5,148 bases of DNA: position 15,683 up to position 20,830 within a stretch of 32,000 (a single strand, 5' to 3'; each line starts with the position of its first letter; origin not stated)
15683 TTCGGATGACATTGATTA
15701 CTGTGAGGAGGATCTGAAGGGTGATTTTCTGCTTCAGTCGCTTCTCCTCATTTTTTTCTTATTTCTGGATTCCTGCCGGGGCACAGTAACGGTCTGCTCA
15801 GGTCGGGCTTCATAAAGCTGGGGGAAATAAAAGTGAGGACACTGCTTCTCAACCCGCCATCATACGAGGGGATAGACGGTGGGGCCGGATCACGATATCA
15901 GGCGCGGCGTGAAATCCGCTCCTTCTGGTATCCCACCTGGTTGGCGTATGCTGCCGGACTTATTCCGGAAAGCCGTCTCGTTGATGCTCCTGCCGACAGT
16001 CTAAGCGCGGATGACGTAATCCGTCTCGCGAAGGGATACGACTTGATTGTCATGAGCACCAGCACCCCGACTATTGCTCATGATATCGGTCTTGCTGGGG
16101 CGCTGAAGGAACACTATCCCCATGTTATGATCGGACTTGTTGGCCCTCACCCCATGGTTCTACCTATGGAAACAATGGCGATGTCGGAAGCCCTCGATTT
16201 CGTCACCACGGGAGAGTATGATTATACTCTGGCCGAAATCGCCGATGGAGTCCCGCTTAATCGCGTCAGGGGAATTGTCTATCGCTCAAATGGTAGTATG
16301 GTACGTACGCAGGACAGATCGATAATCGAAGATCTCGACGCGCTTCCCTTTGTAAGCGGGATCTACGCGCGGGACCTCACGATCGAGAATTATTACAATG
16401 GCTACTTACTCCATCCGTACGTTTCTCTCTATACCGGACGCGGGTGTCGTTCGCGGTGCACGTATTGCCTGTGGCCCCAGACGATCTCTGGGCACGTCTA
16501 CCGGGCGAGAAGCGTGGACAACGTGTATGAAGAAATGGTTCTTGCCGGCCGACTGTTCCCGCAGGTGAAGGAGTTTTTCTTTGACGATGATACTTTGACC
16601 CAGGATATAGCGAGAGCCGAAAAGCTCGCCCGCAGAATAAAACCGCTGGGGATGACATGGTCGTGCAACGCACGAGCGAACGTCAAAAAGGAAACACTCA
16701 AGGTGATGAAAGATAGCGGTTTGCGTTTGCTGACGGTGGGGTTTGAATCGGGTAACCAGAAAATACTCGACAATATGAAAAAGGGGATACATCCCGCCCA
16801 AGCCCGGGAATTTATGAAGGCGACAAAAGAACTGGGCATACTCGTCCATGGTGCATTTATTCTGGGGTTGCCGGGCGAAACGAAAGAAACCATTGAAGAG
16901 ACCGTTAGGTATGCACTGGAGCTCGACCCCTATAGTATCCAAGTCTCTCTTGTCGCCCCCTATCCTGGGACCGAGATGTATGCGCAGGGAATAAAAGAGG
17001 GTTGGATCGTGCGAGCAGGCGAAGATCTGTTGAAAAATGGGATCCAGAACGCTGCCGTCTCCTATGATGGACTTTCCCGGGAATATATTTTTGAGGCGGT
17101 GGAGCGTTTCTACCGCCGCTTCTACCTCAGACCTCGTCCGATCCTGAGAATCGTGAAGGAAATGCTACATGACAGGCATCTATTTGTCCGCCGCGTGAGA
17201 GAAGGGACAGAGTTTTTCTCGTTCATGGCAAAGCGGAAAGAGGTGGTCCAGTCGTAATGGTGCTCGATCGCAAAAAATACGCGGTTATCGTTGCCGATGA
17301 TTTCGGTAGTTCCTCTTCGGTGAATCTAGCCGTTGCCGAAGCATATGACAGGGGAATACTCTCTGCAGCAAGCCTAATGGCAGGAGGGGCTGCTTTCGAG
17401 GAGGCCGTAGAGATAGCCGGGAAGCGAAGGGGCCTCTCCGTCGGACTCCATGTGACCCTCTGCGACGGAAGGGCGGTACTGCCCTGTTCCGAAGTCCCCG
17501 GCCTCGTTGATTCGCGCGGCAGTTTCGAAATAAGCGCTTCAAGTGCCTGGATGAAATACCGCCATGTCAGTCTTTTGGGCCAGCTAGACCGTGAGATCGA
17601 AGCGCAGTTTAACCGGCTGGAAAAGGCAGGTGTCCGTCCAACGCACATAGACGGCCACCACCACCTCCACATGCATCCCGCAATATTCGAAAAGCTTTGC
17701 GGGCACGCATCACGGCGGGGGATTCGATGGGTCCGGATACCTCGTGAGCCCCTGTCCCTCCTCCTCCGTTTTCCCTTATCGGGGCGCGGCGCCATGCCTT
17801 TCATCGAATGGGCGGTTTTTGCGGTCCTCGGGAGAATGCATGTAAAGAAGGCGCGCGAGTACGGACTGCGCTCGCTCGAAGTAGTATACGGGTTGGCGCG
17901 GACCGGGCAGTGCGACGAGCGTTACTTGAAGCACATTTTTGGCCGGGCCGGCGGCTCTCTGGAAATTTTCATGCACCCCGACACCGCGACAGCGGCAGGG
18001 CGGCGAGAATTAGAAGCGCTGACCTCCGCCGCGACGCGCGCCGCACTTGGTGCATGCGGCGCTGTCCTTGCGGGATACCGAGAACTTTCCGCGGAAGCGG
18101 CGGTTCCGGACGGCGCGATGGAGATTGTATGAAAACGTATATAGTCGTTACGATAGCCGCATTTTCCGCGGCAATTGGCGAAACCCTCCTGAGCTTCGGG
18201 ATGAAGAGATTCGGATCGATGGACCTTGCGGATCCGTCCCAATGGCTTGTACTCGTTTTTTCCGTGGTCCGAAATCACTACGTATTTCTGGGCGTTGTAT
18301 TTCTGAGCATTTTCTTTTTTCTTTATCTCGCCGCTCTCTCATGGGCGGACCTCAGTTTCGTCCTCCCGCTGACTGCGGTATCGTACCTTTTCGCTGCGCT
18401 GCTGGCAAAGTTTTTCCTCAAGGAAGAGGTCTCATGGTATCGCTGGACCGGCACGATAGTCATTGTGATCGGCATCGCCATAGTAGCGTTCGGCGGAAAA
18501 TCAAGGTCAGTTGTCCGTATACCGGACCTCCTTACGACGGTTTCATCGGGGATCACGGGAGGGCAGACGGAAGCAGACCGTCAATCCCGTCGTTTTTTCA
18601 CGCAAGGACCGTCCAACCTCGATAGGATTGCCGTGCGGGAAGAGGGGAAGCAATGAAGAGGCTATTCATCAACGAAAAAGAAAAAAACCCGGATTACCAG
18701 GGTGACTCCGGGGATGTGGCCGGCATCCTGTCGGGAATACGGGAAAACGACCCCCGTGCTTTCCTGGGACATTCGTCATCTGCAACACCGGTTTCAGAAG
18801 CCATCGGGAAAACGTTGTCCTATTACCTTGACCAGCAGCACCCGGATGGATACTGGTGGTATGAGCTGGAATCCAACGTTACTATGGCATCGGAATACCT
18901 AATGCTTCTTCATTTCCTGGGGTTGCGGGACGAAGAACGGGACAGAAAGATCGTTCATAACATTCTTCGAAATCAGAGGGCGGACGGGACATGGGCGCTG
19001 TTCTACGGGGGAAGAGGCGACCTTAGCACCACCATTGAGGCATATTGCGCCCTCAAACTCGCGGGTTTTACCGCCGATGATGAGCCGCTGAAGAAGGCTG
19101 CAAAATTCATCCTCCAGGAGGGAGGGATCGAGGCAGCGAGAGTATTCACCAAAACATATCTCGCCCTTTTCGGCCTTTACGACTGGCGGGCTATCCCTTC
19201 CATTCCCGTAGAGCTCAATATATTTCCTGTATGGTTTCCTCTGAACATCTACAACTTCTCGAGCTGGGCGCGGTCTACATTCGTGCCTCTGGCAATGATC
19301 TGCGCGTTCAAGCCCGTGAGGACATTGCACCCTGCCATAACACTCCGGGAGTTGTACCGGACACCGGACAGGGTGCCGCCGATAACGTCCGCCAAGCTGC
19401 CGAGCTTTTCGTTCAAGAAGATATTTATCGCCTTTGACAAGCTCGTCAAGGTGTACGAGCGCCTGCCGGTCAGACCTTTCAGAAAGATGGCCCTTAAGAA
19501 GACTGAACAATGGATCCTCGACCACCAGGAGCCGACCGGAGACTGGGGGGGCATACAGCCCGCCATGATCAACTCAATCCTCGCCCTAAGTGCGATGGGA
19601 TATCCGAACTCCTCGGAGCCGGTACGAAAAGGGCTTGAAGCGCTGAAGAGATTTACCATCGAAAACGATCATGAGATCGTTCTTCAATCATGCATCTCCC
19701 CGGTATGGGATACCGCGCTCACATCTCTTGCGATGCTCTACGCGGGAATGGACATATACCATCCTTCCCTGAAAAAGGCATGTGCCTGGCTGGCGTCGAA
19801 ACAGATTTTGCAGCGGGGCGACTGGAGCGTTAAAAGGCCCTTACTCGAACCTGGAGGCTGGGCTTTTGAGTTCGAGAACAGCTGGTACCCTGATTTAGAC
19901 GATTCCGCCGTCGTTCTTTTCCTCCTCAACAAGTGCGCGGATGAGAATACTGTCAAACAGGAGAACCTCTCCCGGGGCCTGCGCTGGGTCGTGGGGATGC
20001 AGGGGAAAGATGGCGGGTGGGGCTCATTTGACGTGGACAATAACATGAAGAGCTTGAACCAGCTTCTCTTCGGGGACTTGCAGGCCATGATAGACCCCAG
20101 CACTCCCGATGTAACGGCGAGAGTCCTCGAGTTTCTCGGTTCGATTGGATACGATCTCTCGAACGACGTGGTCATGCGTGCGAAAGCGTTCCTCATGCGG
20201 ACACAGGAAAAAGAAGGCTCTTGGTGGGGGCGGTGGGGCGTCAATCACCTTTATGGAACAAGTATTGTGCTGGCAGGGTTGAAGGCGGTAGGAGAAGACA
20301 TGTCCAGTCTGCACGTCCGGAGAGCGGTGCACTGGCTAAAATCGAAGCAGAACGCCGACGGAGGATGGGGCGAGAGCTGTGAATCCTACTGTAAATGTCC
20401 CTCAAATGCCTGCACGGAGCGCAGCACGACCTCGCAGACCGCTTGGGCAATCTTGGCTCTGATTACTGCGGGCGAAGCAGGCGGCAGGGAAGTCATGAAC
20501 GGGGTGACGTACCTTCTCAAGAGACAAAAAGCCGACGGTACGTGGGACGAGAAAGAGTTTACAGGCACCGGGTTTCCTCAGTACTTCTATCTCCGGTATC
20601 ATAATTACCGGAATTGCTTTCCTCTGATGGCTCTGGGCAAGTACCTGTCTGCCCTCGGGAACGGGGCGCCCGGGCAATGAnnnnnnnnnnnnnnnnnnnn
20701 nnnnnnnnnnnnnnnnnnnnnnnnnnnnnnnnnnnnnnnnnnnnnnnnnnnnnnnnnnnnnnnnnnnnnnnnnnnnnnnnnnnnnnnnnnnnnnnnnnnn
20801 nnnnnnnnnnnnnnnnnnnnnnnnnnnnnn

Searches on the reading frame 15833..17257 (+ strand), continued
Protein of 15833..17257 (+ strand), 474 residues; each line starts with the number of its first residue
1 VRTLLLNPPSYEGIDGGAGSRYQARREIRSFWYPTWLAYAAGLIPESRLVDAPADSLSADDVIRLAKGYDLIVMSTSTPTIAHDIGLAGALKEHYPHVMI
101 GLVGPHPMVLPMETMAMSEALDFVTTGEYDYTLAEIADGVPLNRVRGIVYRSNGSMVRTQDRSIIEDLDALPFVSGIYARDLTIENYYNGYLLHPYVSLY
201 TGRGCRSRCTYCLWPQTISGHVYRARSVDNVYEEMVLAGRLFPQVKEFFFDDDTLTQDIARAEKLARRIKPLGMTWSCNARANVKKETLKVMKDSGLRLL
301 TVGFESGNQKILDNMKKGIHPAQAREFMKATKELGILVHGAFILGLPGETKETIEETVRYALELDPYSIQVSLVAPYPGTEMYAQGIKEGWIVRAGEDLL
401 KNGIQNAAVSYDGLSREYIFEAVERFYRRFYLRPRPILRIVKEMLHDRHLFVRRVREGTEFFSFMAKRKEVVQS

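Call 34: find_encoding_contigs(protein=P0017, flank=3000, max_places=2)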
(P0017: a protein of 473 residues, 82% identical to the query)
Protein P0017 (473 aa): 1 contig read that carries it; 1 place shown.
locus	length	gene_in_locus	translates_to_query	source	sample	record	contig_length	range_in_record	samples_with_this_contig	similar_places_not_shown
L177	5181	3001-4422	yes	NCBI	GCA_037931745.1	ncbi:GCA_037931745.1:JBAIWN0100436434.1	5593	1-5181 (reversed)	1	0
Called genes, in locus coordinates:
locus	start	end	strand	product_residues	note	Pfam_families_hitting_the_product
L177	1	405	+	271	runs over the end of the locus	?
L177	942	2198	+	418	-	PF01103:Omp85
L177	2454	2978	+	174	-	PF00293:NUDIX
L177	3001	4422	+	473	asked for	PF02310:B12-binding (weak), PF04055:Radical_SAM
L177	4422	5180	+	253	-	?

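Call 46: search_protein_families(library=ncbifam, proteins=[window:15833-17254:+])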
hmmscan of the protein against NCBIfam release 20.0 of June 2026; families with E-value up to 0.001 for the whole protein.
window:15833-17254:+ (474 aa): 33 families (the best 25 are shown)
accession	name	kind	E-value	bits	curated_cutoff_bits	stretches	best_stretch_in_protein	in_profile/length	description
TIGR03471.1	HpnJ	equivalog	3.3e-209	695.6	577.6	1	1-469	1-471/472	hopanoid biosynthesis associated radical SAM protein HpnJ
TIGR02026.1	BchE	equivalog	8e-39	133.8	481.35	1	27-440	15-436/497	magnesium-protoporphyrin IX monomethyl ester anaerobic oxidative cyclase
NF038361.1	rSAM_Sden_1168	equivalog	7.7e-37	127.1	575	1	120-429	198-514/560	Sden_1168 family B12-binding radical SAM P-methyltransferase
TIGR04479.1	bcpD_PhpK_rSAM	subfamily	1.3e-28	99.6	600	1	133-366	188-411/504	PhpK family radical SAM P-methyltransferase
TIGR03975.1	rSAM_ocin_1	subfamily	1.5e-27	96.4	281.85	1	83-359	143-425/606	RiPP maturation radical SAM C-methyltransferase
NF050148.1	rSAM_ApyD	equivalog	2e-27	95.8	750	1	67-385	73-392/645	RiPP biosynthesis radical SAM protein ApyD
TIGR04072.2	rSAM_ladder_B12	equivalog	1.6e-24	86.4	360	1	195-401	179-386/443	lipid biosynthesis B12-binding/radical SAM protein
TIGR04014.1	B12_SAM_MJ_0865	equivalog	1.8e-23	83.1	360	2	284-383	256-355/434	methyl-coenzyme M reductase glutamine C-methyltransferase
TIGR04013.1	B12_SAM_MJ_1487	hypoth_equivalog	2.2e-19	69.6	251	1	63-384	39-355/382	TIGR04013 family B12-binding domain/radical SAM domain-containing protein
NF033070.1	rSAM_AprD4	equivalog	5.3e-19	68.4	500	1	197-397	197-401/456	AprD4 family radical SAM diol-dehydratase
TIGR04367.1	HpnR_B12_rSAM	equivalog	1e-17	63.9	650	1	81-385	74-372/490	hopanoid C-3 methylase HpnR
NF033712.0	B12_rSAM_KedN5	subfamily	4.2e-15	55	700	1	87-378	81-378/624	KedN5 family methylcobalamin-dependent radical SAM C-methyltransferase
TIGR04385.1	B12_rSAM_cofa1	equivalog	5.4e-14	52.2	450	1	104-359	106-359/438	B12 lower ligand biosynthesis radical SAM protein BzaD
NF045585.1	rSAM_slr0320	equivalog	1.6e-13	50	775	1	194-365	233-410/511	photosystem II high light acclimation radical SAM protein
TIGR04295.1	B12_rSAM_oligo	hypoth_equivalog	1e-10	40.9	400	1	79-296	85-293/422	TIGR04295 family B12-binding domain-containing radical SAM protein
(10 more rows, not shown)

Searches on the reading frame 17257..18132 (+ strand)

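Call 7: search_protein_families(library=pfam, proteins=[window:17257-18132:+])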
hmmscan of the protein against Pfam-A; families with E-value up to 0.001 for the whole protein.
window:17257-18132:+ (291 aa): 1 family
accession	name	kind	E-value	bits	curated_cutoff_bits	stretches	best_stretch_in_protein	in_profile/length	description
PF04794.17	YdjC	-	6.1e-59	200.5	29.7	1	10-264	3-264/266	YdjC-like protein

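Call 46: search_protein_families(library=ncbifam, proteins=[window:17257-18129:+])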
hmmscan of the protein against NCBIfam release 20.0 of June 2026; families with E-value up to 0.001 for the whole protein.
window:17257-18129:+ (291 aa): 3 families
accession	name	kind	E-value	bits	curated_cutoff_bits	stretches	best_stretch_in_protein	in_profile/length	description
TIGR03473.1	HpnK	hypoth_equivalog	2e-61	207.7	232.6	1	7-277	2-281/283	hopanoid biosynthesis-associated protein HpnK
NF002559.0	PRK02134.1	equivalog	5.7e-30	104.7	227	1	10-156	6-147/249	chitin disaccharide deacetylase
NF052308.1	CarbhyDeactlThm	equivalog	2.1e-09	37.1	400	1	3-144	8-137/265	carbohydrate deacetylase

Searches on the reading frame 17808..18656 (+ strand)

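Call 7: search_protein_families(library=pfam, proteins=[window:17808-18656:+])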
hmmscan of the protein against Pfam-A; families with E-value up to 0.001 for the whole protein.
window:17808-18656:+ (282 aa): 2 families
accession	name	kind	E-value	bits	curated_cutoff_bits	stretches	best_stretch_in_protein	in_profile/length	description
PF00892.27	EamA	-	4.8e-09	37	28.2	1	112-227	29-134/135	EamA-like transporter family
PF05653.20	Mg_trans_NIPA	-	6.4e-05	22.7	26.2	1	151-235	44-129/295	Magnesium transporter NIPA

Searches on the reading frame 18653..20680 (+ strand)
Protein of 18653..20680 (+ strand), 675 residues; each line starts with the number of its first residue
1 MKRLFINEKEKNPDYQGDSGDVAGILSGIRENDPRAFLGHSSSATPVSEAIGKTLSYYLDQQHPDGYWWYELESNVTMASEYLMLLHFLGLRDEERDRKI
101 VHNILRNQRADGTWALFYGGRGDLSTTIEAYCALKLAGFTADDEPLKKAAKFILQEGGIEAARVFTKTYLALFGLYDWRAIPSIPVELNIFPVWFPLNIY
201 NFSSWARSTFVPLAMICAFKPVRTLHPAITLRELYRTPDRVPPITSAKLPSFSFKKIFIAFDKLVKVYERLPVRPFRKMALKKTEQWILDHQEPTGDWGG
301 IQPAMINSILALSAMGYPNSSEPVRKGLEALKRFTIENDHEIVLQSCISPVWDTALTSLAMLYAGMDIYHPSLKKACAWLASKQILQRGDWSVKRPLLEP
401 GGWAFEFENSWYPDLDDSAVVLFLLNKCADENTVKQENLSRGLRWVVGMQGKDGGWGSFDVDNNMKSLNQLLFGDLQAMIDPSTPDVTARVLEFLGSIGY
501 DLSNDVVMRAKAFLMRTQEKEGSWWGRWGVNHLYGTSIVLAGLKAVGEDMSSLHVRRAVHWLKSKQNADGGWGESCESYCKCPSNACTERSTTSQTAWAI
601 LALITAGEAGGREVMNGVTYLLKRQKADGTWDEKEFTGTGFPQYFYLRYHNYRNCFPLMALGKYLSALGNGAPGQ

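Call 7: search_protein_families(library=pfam, proteins=[window:18653-20680:+])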
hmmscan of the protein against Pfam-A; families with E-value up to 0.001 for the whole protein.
window:18653-20680:+ (675 aa): 4 families
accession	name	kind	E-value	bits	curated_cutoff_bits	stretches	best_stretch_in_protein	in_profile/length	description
PF13243.12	SQHop_cyclase_C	-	1.1e-141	471.9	26.1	1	348-665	1-318/319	Squalene-hopene cyclase C-terminal domain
PF13249.12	SQHop_cyclase_N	-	4.8e-123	410.4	26.2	2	54-339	4-290/291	Squalene-hopene cyclase N-terminal domain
PF00432.27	Prenyltrans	-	2.9e-09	37.2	26.5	1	433-627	46-211/304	Prenyltransferase alpha-alpha toroid domain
PF07678.20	TED_complement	-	8.3e-06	25.5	22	0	550-606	111-165/312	A-macroglobulin TED domain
